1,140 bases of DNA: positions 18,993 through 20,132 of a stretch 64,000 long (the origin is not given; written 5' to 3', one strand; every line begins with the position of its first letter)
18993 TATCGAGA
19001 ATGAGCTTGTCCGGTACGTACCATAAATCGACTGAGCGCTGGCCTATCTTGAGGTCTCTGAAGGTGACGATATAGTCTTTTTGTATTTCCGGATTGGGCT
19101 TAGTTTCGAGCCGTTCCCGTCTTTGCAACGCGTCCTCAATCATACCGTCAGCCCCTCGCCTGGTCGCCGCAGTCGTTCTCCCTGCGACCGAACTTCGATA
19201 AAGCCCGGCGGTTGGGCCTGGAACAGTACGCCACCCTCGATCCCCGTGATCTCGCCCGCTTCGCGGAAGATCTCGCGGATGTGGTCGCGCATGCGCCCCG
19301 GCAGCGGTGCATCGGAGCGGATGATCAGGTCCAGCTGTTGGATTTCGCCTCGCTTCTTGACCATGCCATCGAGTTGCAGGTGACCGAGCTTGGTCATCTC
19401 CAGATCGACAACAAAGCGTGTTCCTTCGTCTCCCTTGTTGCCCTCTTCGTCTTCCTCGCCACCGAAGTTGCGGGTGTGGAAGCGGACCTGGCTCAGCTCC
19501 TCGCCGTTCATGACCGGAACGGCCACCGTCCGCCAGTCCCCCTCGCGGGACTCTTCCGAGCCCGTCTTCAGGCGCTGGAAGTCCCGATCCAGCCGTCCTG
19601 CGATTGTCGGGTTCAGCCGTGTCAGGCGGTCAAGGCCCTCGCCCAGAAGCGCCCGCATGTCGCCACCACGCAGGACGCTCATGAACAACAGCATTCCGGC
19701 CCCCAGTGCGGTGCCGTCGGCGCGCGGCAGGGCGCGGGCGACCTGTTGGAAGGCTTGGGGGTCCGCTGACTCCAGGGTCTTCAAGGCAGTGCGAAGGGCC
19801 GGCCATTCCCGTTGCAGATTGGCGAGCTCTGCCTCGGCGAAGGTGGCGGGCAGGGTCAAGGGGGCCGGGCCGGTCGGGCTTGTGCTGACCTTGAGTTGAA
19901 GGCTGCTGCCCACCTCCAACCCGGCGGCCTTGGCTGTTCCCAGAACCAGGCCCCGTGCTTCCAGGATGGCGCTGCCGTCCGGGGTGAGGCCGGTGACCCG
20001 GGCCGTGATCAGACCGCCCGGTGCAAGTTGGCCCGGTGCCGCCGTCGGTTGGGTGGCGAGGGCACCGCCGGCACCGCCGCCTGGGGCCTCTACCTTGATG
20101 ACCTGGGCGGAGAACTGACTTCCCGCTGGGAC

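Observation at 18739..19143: Catalytically dead QueF-like T-fold protein, low-GC, translationally coupled to a flagellar-operon gene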

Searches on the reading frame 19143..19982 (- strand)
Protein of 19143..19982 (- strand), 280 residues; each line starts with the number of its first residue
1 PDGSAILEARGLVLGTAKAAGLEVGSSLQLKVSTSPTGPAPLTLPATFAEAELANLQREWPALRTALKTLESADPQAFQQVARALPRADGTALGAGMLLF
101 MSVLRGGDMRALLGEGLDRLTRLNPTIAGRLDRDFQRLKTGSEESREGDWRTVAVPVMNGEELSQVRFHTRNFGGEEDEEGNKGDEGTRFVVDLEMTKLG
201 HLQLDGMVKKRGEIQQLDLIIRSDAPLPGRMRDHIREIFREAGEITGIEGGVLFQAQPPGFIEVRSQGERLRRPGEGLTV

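Call 42: search_solved_structures(query=A2, max_evalue=10, show_alignments=3)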
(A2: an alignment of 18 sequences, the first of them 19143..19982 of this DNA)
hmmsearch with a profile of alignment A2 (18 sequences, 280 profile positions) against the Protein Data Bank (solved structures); distinct sequences matched with E-value up to 10: 2.
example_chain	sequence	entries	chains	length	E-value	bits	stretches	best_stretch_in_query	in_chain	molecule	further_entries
6hcg_P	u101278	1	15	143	0.13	14.9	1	16-108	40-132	Pullulanase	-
4a56_A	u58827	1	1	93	0.18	14.4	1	17-107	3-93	PULLULANASE SECRETION PROTEIN PULS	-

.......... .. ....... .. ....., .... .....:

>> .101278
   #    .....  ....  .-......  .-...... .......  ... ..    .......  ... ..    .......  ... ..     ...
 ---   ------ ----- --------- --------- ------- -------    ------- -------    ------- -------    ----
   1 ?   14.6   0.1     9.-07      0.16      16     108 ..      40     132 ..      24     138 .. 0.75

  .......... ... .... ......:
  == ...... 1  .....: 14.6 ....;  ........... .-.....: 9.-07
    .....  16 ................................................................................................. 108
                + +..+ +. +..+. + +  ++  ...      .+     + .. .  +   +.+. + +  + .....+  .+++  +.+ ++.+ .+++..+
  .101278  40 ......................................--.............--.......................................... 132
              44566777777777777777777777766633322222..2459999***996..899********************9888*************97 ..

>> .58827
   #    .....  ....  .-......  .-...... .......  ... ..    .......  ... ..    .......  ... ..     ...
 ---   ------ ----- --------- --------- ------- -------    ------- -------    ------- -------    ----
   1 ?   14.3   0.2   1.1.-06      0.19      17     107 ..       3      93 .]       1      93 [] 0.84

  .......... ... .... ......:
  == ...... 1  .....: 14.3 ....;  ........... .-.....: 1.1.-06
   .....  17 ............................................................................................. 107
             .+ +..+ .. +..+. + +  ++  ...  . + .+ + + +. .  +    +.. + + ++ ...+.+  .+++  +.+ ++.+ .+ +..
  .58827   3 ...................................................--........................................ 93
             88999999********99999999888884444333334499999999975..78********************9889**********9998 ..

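Call 43: search_protein_families(library=pfam, alignment_id=A2, max_evalue=1)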
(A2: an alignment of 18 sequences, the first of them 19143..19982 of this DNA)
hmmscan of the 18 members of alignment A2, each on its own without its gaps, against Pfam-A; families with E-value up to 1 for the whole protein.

A. member 1, window:19143-19982:- (280 aa): 0 families

B. families by the number of members that match (of 18 scanned): 9 families
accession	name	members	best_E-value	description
PF12934.12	FTO_CTD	1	0.0068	FTO C-terminal domain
PF24988.1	NEW1_HB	1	0.034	NEW1 helical bundle domain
PF09374.15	PG_binding_3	1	0.051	Predicted Peptidoglycan domain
PF11239.13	DUF3040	1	0.055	Protein of unknown function (DUF3040)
PF03955.20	Adeno_PIX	1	0.068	Adenovirus hexon-associated protein (IX)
PF24092.1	DUF7373_C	1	0.071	Domain of unknown function (DUF7373) C-terminal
PF14842.11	FliG_N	1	0.086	FliG N-terminal domain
PF19502.5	DUF6036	1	0.11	Nucleotidyltransferase of unknown function (DUF6036)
PF13371.12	TPR_9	1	0.28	Tetratricopeptide repeat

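Call 46: find_homologous_proteins(query=window:19143-19982:-, max_evalue=0.001)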
Query window:19143-19982:-: 7675 candidates shared short words with the query, none scored E <= 0.001.

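Call 48: find_homologous_proteins(query=A2, max_evalue=0.001)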
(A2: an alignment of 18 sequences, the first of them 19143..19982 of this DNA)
Query A2 (18 sequences) (280 aa, profile of the alignment): 2 proteins with E <= 0.001 among 8000 candidates.
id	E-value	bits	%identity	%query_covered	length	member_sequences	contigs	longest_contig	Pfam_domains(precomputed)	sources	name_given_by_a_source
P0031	5.3e-28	116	57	3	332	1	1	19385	-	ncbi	-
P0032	2.2e-23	101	20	67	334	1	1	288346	-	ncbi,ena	-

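Call 55: predict_structure(alignment_id=A3)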
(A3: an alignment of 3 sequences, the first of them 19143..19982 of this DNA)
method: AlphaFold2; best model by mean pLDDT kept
length: 280 residues; sequences in the alignment: 3
mean_pLDDT: 45.9   pTM: 0.48
mean pLDDT of the five models: 45.9, 41.9, 41.5, 40.0, 38.7
residues with pLDDT >= 90: 0; 70-90: 0; 50-70: 121; < 50: 159
segments of 3 or more residues with pLDDT < 50: 1-47, 69-92, 103-147, 155-159, 161-165, 197-199, 258-280
pLDDT, mean of each block of 10 residues (from residue 1): 29 29 27 32 44 55 53 45 42 51 44 40 34 33 44 48 48 52 56 54 63 61 63 63 58 54 32 32
secondary structure, 60 per line:
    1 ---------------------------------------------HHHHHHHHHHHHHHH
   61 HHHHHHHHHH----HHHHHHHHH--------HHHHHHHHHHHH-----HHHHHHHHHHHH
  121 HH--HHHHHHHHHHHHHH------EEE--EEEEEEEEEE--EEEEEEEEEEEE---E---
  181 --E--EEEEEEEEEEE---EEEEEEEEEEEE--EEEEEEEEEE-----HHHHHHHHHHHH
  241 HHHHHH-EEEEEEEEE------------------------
elements in order: H46-70 H75-83 H92-103 H109-122 H125-138 E145-147 E150-159 E162-173 E186-196 E200-211 E214-223 H229-246 E248-256

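Call 63: fold_search(model_id=the predicted structure, library=pdb)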
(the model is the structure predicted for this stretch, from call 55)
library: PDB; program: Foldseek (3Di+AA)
matches with E <= 10: 896; with E <= 0.001: 0
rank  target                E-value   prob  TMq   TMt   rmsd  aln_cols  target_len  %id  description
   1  5wc3_0                7.7e-02  0.15  0.13  0.23  22.5       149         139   13  SpoIIIAG (released 2017-08-16)
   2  8z7m_A                1.1e-01  0.14  0.12  0.13  12.8       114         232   13  The crystal structure of AFM-1 (released 2025-02-26)
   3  8sko_A                1.2e-01  0.13  0.12  0.14  13.7       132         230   12  X-ray structure of the NDM-4 beta-lactamase from Klebsiella pneumonia with L-Captopril bound (released 2023-08-23)
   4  3srx_A                1.7e-01  0.11  0.12  0.13  12.8       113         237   12  New Delhi Metallo-beta-Lactamase-1 Complexed with Cd (released 2011-07-20)
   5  5cuk                  1.8e-01  0.82  0.18  0.44   3.9        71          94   15  Crystal structure of the PscP SS domain (released 2015-12-02)
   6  6ny7                  1.8e-01  0.13  0.12  0.14  12.7       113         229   13  Crystal Structure of NDM-1 D199N with Compound 16 (released 2019-09-25)
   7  4gyu                  2.2e-01  0.10  0.09  0.10  13.2       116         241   14  Crystal Structure of New Delhi Metallo-beta-Lactamase-1 A121F mutant from Klebsiella pneumoniae (released 2012-09-26)
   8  4tze_A                2.3e-01  0.10  0.12  0.14  13.9       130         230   13  Structure of metallo-beta-lactamase (released 2015-07-29)
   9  5zh1_A                2.3e-01  0.08  0.11  0.13  13.2       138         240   14  Crystal structure of NDM-1 at pH7.5 (Imidazole) with 2 molecules per asymmetric unit (released 2018-08-22)
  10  8z7m_B                2.6e-01  0.11  0.12  0.14  13.2       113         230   15  The crystal structure of AFM-1 (released 2025-02-26)
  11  6mgy_A                2.6e-01  0.08  0.11  0.13  13.9       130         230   13  Crystal Structure of the New Deli Metallo Beta Lactamase Variant 5 from Klebsiella pneumoniae (released 2018-10-03)
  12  7bx0                  2.7e-01  0.09  0.10  0.09  18.1        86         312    7  Crystal structure of RTT109 from Candida albicans (released 2021-04-21)
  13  4ws9_B                2.9e-01  0.21  0.13  0.10   4.7        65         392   15  Crystal structure of sMAT N159G from Sulfolobus solfataricus (released 2014-11-05)
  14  5a5z_A                2.9e-01  0.14  0.12  0.14  12.8       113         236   12  Approved Drugs Containing Thiols as Inhibitors of Metallo-beta- lactamases: Strategy To Combat Multidrug-Resistant Bac (released 2015-07-08)
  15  5zgt_A                2.9e-01  0.08  0.12  0.13  13.4       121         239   14  Crystal structure of NDM-1 at pH7.5 (HEPES) with 2 molecules per asymmetric unit (released 2018-08-22)
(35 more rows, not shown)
